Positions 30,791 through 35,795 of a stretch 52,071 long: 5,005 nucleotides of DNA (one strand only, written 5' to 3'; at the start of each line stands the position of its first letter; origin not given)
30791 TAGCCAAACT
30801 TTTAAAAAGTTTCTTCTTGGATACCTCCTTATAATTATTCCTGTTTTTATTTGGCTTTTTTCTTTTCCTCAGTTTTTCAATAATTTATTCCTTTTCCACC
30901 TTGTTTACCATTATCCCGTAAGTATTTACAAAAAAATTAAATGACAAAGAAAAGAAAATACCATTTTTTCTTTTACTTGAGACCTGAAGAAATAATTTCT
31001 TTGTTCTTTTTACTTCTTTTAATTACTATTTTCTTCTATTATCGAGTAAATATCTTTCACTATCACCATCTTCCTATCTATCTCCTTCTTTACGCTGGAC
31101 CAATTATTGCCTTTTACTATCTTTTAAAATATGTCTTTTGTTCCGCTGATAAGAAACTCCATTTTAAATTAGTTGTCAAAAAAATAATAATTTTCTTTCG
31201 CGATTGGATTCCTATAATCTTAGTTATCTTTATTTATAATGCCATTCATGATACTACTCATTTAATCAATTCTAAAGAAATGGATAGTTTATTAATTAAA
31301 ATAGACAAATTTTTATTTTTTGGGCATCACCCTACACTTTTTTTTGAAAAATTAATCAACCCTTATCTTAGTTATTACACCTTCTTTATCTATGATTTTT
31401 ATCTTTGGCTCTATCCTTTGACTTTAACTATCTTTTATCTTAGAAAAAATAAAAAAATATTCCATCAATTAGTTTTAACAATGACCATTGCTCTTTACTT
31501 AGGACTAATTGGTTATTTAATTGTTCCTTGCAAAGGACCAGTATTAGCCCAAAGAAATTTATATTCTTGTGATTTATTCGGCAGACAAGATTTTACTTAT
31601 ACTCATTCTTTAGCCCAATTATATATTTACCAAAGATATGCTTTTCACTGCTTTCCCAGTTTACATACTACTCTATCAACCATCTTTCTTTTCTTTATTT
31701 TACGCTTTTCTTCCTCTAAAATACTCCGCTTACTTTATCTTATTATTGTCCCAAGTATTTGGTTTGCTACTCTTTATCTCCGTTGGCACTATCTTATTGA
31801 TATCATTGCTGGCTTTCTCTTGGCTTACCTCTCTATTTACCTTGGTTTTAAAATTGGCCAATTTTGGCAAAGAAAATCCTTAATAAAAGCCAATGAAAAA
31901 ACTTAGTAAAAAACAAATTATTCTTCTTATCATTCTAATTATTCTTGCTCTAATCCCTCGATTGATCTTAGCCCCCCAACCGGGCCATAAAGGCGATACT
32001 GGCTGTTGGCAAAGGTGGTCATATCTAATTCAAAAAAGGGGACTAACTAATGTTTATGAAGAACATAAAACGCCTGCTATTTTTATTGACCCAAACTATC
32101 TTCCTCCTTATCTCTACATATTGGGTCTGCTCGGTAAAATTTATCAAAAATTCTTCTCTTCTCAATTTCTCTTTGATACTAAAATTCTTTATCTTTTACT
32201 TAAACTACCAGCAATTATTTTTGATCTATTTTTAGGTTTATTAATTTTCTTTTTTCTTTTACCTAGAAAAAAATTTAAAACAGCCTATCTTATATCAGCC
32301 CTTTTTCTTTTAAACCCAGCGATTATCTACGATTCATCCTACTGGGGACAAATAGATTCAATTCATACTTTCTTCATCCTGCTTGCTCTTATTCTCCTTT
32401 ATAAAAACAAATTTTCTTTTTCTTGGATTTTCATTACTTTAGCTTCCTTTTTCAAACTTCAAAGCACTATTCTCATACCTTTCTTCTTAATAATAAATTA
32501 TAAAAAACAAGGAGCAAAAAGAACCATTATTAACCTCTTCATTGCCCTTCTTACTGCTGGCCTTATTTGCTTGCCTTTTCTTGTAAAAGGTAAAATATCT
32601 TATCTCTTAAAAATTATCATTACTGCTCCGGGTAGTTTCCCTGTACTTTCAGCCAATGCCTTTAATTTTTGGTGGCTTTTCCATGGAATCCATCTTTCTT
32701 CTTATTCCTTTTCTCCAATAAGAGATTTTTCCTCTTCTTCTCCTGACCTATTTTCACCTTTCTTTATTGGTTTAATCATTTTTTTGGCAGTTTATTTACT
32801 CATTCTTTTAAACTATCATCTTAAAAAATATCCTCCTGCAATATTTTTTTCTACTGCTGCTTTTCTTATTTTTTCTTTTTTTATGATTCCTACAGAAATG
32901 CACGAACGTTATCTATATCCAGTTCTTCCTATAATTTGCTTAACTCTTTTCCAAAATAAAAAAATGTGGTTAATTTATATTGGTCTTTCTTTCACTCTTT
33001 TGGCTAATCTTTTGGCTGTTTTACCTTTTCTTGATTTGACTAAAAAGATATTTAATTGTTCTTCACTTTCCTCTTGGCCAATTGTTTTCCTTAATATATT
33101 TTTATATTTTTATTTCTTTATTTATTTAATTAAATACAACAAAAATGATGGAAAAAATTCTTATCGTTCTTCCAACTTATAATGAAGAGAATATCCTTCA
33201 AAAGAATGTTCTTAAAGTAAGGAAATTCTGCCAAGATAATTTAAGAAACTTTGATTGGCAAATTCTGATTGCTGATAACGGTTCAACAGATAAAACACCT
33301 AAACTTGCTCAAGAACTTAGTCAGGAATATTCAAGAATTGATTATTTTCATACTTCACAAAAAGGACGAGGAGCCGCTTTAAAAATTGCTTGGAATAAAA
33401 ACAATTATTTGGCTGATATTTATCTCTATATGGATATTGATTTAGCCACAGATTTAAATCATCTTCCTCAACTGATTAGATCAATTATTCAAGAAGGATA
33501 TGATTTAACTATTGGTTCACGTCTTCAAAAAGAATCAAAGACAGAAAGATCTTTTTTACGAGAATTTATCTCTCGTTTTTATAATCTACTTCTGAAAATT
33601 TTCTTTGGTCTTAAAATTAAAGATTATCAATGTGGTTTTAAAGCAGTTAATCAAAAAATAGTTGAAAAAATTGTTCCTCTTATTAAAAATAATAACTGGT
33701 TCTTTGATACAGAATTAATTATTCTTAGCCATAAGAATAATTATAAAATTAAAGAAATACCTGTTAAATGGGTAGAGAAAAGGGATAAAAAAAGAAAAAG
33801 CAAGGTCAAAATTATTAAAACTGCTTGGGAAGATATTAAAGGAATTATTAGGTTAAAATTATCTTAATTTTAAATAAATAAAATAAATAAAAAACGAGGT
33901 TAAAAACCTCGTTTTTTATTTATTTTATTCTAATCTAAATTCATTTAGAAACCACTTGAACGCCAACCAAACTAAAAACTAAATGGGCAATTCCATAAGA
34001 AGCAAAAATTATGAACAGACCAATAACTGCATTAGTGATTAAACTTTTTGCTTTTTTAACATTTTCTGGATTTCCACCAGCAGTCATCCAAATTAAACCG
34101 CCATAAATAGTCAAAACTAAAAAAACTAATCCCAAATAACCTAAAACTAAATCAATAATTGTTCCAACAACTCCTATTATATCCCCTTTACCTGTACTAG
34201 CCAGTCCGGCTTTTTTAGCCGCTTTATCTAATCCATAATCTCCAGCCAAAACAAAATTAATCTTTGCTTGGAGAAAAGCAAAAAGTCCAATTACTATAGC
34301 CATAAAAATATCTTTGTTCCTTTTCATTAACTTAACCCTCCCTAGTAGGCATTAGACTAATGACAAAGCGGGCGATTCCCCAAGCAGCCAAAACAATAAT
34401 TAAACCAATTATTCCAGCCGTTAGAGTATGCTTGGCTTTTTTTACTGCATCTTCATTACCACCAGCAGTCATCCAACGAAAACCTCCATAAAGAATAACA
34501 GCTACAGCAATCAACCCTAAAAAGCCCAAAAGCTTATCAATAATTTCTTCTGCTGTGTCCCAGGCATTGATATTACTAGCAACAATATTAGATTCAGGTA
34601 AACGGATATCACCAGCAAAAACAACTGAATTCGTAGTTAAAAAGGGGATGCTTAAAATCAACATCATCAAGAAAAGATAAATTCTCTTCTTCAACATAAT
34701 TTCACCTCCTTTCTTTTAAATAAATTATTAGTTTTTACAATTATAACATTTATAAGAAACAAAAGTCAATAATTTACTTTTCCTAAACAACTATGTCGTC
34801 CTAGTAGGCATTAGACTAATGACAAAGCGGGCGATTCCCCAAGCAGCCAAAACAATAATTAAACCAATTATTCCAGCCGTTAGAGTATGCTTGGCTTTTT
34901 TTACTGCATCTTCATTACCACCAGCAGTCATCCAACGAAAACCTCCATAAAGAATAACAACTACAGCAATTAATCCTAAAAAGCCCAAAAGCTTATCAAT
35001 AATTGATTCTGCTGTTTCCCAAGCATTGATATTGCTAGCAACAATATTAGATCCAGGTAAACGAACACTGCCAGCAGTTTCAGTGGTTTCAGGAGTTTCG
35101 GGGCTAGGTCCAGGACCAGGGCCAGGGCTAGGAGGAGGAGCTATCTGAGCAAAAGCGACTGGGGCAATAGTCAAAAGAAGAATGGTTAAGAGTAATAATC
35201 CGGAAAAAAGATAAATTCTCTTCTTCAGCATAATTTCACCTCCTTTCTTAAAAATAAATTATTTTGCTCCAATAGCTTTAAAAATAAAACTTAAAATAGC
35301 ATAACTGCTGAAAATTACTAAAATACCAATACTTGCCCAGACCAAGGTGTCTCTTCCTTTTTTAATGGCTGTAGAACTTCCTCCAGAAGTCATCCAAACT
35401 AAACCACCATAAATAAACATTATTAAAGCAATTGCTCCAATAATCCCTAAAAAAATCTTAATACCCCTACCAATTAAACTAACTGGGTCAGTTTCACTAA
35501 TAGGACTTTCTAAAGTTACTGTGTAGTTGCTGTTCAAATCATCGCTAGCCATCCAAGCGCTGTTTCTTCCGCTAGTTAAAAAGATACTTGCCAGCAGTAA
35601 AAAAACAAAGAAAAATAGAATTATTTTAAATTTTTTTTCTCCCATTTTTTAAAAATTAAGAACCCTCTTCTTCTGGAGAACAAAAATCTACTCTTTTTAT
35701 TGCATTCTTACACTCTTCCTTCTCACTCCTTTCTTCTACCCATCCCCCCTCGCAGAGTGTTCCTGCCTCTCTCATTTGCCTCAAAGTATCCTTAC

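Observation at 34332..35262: Duplicated pilins: constant ends, swapped variable middle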

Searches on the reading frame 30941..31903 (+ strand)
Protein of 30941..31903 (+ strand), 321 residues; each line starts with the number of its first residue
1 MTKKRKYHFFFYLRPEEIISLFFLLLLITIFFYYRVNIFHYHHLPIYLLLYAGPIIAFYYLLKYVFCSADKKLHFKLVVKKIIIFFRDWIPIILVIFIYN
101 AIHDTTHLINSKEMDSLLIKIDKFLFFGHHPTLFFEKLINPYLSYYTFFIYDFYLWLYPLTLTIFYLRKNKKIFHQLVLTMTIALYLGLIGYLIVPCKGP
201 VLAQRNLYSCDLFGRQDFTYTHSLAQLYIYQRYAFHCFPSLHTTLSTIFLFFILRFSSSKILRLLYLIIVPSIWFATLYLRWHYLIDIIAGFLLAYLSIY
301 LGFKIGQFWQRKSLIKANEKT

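Call 45: search_protein_families(library=pfam, proteins=[window:30941-31903:+], max_evalue=0.001)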
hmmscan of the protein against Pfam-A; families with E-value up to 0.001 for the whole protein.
window:30941-31903:+ (321 aa): 3 families
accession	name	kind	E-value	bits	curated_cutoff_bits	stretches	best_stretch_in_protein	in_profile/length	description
PF14378.12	PAP2_3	-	4.8e-26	92.2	27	1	118-301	3-190/190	PAP2 superfamily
PF01569.27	PAP2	-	2.9e-11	43.7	27.2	1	226-307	47-126/130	PAP2 superfamily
PF14360.12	PAP2_C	-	3e-05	24.9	27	1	240-298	8-68/74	PAP2 superfamily C-terminal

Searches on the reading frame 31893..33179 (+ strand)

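Call 45: search_protein_families(library=pfam, proteins=[window:31893-33179:+], max_evalue=0.001)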
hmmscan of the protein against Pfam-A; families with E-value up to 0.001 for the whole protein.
window:31893-33179:+ (429 aa): 1 family
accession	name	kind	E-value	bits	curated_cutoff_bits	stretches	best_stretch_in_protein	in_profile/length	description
PF06728.19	PIG-U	-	1.5e-05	24.8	24.5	1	129-266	119-265/378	GPI transamidase subunit PIG-U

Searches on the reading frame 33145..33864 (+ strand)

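Call 45: search_protein_families(library=pfam, proteins=[window:33145-33864:+], max_evalue=0.001)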
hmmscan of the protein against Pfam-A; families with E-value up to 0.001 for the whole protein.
window:33145-33864:+ (240 aa): 1 family
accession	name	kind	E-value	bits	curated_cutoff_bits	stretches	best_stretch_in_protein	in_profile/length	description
PF00535.33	Glycos_transf_2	-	2.5e-24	86.5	23.3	1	7-176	2-167/168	Glycosyl transferase family 2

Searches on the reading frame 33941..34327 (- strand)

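Call 4: search_protein_families(library=pfam, proteins=[window:33941-34327:-], max_evalue=0.1)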
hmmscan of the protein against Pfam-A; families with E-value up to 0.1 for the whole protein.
window:33941-34327:- (128 aa): 2 families
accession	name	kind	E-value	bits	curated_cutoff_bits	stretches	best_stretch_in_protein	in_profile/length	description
PF18895.5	T4SS_pilin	-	2.6e-08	34.2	26.6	1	57-115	12-69/71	Type IV secretion system pilin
PF04515.18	Choline_transpo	-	0.0061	16.2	26.9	1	50-123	244-312/326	Plasma-membrane choline transporter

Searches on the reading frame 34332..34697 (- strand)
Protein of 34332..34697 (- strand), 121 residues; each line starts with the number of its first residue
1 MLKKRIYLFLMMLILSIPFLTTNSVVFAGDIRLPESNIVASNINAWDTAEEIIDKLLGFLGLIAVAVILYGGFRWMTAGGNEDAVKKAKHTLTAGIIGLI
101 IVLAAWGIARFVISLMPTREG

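Call 4: search_protein_families(library=pfam, proteins=[window:34332-34697:-], max_evalue=0.1)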
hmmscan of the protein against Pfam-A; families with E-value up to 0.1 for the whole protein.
window:34332-34697:- (121 aa): 1 family
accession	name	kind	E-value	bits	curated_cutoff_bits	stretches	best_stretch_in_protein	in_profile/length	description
PF18895.5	T4SS_pilin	-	2.8e-11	43.8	26.6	1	51-112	11-71/71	Type IV secretion system pilin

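Call 27: find_related_loci(query=window:34332-34697:-, collection=metagenome_contigs, flank=4000)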
Query window:34332-34697:- (121 aa) in metagenome_contigs; peptide patterns used: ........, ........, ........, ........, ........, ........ (x = any residue, [..] = any of these).
374 stretches matched a pattern; 48 encode a relative of the query (tblastn E <= 1e-3); 48 distinct loci.
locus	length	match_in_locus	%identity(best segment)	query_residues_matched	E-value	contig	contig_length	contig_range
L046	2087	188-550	94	1-121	2e-74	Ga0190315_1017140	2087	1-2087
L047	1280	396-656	72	30-116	1e-39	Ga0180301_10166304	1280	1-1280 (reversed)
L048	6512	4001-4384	41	1-121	2e-24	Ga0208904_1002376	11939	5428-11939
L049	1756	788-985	62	49-114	5e-24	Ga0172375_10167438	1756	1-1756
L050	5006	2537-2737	63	48-114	4e-23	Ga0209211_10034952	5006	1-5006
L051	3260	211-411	61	48-114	9e-23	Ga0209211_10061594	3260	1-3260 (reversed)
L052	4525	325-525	61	48-114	1e-22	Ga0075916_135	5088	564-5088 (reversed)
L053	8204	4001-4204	59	47-114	2e-22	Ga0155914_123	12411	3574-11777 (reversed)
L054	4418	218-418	61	48-114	2e-22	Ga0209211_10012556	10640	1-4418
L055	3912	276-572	45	14-114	6e-22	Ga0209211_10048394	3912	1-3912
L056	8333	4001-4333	35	11-118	5e-22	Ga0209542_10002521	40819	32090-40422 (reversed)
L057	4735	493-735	52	34-114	7e-22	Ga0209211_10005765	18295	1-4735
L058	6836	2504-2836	35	11-118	5e-22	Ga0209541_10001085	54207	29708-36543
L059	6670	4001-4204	57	47-114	3e-21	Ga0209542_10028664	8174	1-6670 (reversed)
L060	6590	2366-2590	55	48-120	8e-21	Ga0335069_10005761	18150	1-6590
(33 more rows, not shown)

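Call 57: search_solved_structures(query=A3, max_evalue=10, show_alignments=2)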
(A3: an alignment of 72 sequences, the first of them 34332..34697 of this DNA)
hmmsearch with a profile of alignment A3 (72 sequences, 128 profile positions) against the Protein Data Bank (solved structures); distinct sequences matched with E-value up to 10: 0.

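Call 67: predict_structure(alignment_id=A3)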
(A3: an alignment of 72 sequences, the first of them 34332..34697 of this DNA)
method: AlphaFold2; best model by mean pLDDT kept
length: 121 residues; sequences in the alignment: 72
mean_pLDDT: 79.5   pTM: 0.56
mean pLDDT of the five models: 79.5, 78.2, 77.4, 76.1, 73.6
residues with pLDDT >= 90: 59; 70-90: 23; 50-70: 30; < 50: 9
segments of 3 or more residues with pLDDT < 50: 27-30
pLDDT, mean of each block of 10 residues (from residue 1): 64 68 52 52 74 93 97 95 95 96 94 77 49
secondary structure, 60 per line:
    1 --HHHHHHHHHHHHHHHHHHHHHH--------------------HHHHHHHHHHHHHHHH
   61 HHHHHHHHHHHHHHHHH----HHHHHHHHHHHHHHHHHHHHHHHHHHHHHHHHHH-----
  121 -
elements in order: H3-24 H45-77 H82-115

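Call 69: fold_search(model_id=the predicted structure, library=pdb)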
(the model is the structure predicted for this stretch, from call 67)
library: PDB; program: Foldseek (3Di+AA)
matches with E <= 10: 263; with E <= 0.001: 0
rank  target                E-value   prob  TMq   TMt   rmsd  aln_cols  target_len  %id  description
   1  9rxe_MODEL_1_A        1.0e+00  0.89  0.40  0.46   2.6        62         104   22  Solution structure of the HR1c domain of human PKN1 (released 2025-12-31)
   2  8tsh_L                1.2e+00  0.30  0.27  0.16   6.0        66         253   18  S. thermodepolymerans KpsMT(E151Q)-KpsE in complex with ATP (released 2024-04-17)
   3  8zar_C                1.3e+00  0.82  0.49  0.19   3.4        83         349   12  EmrAB-TolC MFS-type tripartite multidrug efflux pump FA (released 2025-04-30)
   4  5oql_H                1.3e+00  0.21  0.28  0.21   4.5        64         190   22  Cryo-EM structure of the 90S pre-ribosome from Chaetomium thermophilum (released 2017-10-11)
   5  2y39                  1.6e+00  0.84  0.44  0.49   6.5        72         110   10  Ni-bound form of Cupriavidus metallidurans CH34 CnrXs (released 2011-03-30)
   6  5ie9_A                1.6e+00  0.33  0.33  0.42  12.5        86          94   13  Crystal structure of the Bacillus-conserved MazG protein, a nucleotide pyrophosphohydrolase (released 2016-03-30)
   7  8tt3_H                1.6e+00  0.30  0.31  0.18  22.0       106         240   13  S. thermodepolymerans KpsM-KpsE in Glycolipid 2 state with rigid body fitted KpsT (released 2024-04-17)
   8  5ie9_C                1.6e+00  0.25  0.30  0.38  12.8        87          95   13  Crystal structure of the Bacillus-conserved MazG protein, a nucleotide pyrophosphohydrolase (released 2016-03-30)
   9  8tsh_F                1.6e+00  0.21  0.26  0.16   6.3        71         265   17  S. thermodepolymerans KpsMT(E151Q)-KpsE in complex with ATP (released 2024-04-17)
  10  4wwb                  1.7e+00  0.82  0.44  0.48   6.5        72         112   10  High-resolution structure of the Ni-bound form of the Y135F mutant of C. metallidurans CnrXs (released 2015-02-11)
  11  8tsh_G                1.7e+00  0.16  0.26  0.14  27.9       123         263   13  S. thermodepolymerans KpsMT(E151Q)-KpsE in complex with ATP (released 2024-04-17)
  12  6h2f_J                1.7e+00  0.15  0.26  0.12   6.8        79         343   24  Structure of the pre-pore AhlB of the tripartite alpha-pore forming toxin, AHL, from Aeromonas hydrophila. (released 2019-07-10)
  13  3hah_A                1.8e+00  0.80  0.43  0.20   2.1        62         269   18  Crystal structure of human PACSIN1 F-BAR domain (C2 lattice) (released 2009-06-16)
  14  7a0g_BBB              1.8e+00  0.13  0.27  0.13   8.9        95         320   23  Structure of the SmhB pore of the tripartite alpha-pore forming toxin, Smh, from Serratia marcescens. (released 2021-03-31)
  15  7a0g_EEE              1.9e+00  0.14  0.25  0.11   8.0        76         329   25  Structure of the SmhB pore of the tripartite alpha-pore forming toxin, Smh, from Serratia marcescens. (released 2021-03-31)
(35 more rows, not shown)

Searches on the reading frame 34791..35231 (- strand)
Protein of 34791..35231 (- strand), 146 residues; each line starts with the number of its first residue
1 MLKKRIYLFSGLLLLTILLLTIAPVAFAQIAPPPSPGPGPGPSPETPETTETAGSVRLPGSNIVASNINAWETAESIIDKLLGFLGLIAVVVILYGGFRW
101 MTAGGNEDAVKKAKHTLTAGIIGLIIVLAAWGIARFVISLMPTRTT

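Call 4: search_protein_families(library=pfam, proteins=[window:34791-35231:-], max_evalue=0.1)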
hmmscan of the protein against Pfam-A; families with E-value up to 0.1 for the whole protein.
window:34791-35231:- (146 aa): 1 family
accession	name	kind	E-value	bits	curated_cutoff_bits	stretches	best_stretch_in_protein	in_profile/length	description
PF18895.5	T4SS_pilin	-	2.7e-11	43.8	26.6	1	71-137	6-71/71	Type IV secretion system pilin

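Call 11: find_homologous_proteins(query=window:34791-35231:-, max_evalue=1e-10)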
Query window:34791-35231:- (146 aa): 227 proteins with E <= 1e-10 among 941 candidates; the best 120 are listed.
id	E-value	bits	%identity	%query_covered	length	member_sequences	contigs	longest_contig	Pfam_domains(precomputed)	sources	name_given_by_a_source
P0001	2.2e-86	305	99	100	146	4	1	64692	PF18895.6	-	-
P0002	7.8e-71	255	84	100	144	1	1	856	PF18895.6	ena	-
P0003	5.1e-70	252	84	100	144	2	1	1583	PF18895.6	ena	-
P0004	9.0e-53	196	73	98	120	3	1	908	PF18895.6,PF04956.19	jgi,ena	-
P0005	5.3e-49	184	71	99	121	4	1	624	PF18895.6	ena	-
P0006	3.4e-46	175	66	98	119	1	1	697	PF18895.6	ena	-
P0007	1.6e-44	169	64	98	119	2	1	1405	PF18895.6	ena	-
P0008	6.2e-33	132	72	60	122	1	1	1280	PF18895.6,PF04956.19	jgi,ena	-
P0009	1.4e-32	131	74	58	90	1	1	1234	PF18895.6,PF04956.19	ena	-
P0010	1.8e-32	130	52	97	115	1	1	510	PF18895.6,PF04956.19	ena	-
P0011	6.3e-29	119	48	97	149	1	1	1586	PF18895.6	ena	-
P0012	1.1e-27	115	36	83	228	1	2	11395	PF18895.6,PF27259.1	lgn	-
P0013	1.9e-26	111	52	44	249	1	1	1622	PF18895.6,PF27259.1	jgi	-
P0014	4.1e-26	110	38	86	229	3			PF18895.6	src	-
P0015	7.9e-25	105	42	73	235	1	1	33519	PF18895.6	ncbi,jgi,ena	-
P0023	1.7e-20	91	55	59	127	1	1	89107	PF18895.6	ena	-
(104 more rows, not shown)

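Call 15: find_encoding_contigs(protein=P0003, flank=3000)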
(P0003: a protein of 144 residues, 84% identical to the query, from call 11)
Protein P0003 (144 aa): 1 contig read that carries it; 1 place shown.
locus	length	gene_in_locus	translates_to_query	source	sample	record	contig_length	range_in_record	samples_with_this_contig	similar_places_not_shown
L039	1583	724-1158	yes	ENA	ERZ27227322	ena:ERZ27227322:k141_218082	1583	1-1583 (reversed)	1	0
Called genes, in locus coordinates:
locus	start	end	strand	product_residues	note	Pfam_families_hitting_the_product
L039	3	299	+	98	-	?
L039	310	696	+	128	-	PF18895:T4SS_pilin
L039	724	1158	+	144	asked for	PF18895:T4SS_pilin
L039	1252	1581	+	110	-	?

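Call 16: find_encoding_contigs(protein=P0007, flank=3000)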
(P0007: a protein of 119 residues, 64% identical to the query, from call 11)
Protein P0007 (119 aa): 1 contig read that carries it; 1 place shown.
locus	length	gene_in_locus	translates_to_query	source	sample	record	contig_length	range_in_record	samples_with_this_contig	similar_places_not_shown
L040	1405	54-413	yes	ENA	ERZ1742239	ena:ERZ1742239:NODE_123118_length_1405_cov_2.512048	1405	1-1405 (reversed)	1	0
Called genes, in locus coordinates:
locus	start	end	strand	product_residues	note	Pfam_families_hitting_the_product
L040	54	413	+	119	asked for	PF18895:T4SS_pilin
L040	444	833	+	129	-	PF18895:T4SS_pilin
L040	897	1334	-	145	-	-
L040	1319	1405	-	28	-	?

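Call 17: find_encoding_contigs(protein=P0001, flank=3000)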
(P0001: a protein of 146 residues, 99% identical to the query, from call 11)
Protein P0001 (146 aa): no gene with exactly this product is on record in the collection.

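Call 21: find_encoding_contigs(protein=P0002, flank=3000)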
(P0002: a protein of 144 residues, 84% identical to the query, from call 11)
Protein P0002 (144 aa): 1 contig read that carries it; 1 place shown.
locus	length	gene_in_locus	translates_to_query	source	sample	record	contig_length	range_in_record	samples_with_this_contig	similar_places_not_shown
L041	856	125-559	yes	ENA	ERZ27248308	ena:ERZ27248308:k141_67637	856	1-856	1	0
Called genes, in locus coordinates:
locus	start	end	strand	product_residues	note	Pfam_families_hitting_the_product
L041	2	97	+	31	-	?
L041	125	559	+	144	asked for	PF18895:T4SS_pilin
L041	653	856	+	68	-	?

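Call 22: find_encoding_contigs(protein=P0004, flank=3000)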
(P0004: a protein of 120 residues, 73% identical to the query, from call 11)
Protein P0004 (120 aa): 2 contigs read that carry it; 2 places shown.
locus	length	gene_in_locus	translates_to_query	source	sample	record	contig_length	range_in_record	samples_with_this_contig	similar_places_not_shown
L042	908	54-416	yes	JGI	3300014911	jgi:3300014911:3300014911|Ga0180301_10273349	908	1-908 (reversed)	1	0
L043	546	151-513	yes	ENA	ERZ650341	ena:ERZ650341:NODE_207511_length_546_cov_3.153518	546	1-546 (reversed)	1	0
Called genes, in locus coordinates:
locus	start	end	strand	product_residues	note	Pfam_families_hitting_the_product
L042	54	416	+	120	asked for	PF04956:TrbC (weak), PF18895:T4SS_pilin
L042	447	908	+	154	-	?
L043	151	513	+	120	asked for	PF04956:TrbC (weak), PF18895:T4SS_pilin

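Call 23: find_encoding_contigs(protein=P0005, flank=3000)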
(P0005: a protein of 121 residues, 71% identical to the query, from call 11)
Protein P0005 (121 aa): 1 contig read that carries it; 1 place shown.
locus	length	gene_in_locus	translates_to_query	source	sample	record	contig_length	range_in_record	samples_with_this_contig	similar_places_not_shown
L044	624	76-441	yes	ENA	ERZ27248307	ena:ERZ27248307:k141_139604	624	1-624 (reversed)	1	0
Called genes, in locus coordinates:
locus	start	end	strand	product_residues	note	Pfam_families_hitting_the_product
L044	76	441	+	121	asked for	PF18895:T4SS_pilin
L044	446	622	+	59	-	?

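Call 24: find_encoding_contigs(protein=P0006, flank=3000)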
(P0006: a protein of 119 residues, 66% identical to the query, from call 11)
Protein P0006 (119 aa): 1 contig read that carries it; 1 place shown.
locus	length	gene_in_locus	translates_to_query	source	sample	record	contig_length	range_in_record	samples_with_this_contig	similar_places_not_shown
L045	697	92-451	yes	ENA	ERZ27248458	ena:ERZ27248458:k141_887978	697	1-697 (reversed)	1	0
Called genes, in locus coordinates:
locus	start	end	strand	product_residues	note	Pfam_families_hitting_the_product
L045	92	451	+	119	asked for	PF18895:T4SS_pilin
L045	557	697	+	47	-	?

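Call 54: find_encoding_contigs(protein=P0023, flank=3000, max_places=2)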
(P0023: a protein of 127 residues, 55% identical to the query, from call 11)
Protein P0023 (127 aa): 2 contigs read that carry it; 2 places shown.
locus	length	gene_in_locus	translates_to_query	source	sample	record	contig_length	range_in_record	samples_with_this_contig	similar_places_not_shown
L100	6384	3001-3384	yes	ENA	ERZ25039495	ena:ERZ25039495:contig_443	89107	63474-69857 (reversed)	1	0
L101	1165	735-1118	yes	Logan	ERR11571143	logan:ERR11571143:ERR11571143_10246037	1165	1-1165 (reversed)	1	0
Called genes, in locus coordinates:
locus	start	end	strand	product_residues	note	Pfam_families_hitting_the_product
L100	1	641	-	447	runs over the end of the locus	PF26314:MptA_B_family, PF13231:PMT_2 (weak)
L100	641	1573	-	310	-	-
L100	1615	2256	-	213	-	-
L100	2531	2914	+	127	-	PF18895:T4SS_pilin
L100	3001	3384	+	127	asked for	PF18895:T4SS_pilin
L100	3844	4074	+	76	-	PF18895:T4SS_pilin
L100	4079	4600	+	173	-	PF18895:T4SS_pilin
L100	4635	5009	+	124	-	PF18895:T4SS_pilin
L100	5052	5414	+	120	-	PF18895:T4SS_pilin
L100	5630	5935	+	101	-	PF04956:TrbC (weak), PF18895:T4SS_pilin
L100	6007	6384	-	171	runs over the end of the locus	-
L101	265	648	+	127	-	PF18895:T4SS_pilin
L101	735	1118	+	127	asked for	PF18895:T4SS_pilin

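Call 71: find_encoding_contigs(protein=P0011, flank=3000, max_places=3)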
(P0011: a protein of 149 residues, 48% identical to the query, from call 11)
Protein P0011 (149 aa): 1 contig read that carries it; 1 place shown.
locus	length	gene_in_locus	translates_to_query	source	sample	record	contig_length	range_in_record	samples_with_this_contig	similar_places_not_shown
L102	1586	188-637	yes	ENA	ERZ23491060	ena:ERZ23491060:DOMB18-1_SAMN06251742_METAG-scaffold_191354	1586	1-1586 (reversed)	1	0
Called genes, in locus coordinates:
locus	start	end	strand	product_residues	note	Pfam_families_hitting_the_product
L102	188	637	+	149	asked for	PF18895:T4SS_pilin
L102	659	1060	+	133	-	PF18895:T4SS_pilin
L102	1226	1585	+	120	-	?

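Call 72: find_encoding_contigs(protein=P0010, flank=3000, max_places=3)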
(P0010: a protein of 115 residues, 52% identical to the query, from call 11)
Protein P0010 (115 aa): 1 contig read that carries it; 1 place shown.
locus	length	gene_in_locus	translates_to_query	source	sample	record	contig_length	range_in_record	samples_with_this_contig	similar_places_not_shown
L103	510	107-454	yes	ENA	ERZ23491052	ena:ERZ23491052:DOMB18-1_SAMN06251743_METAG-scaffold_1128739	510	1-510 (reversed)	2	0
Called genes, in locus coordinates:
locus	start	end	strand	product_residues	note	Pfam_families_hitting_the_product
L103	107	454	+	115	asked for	PF04956:TrbC (weak), PF18895:T4SS_pilin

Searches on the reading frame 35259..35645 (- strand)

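Call 4: search_protein_families(library=pfam, proteins=[window:35259-35645:-], max_evalue=0.1)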
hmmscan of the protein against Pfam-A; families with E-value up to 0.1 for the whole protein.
window:35259-35645:- (128 aa): 2 families
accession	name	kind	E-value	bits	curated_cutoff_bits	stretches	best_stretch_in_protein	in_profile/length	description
PF18895.5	T4SS_pilin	-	4.1e-08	33.6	26.6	1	63-121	14-71/71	Type IV secretion system pilin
PF04956.18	TrbC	-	0.06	14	27.9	0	57-121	40-98/98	TrbC/VIRB2 pilin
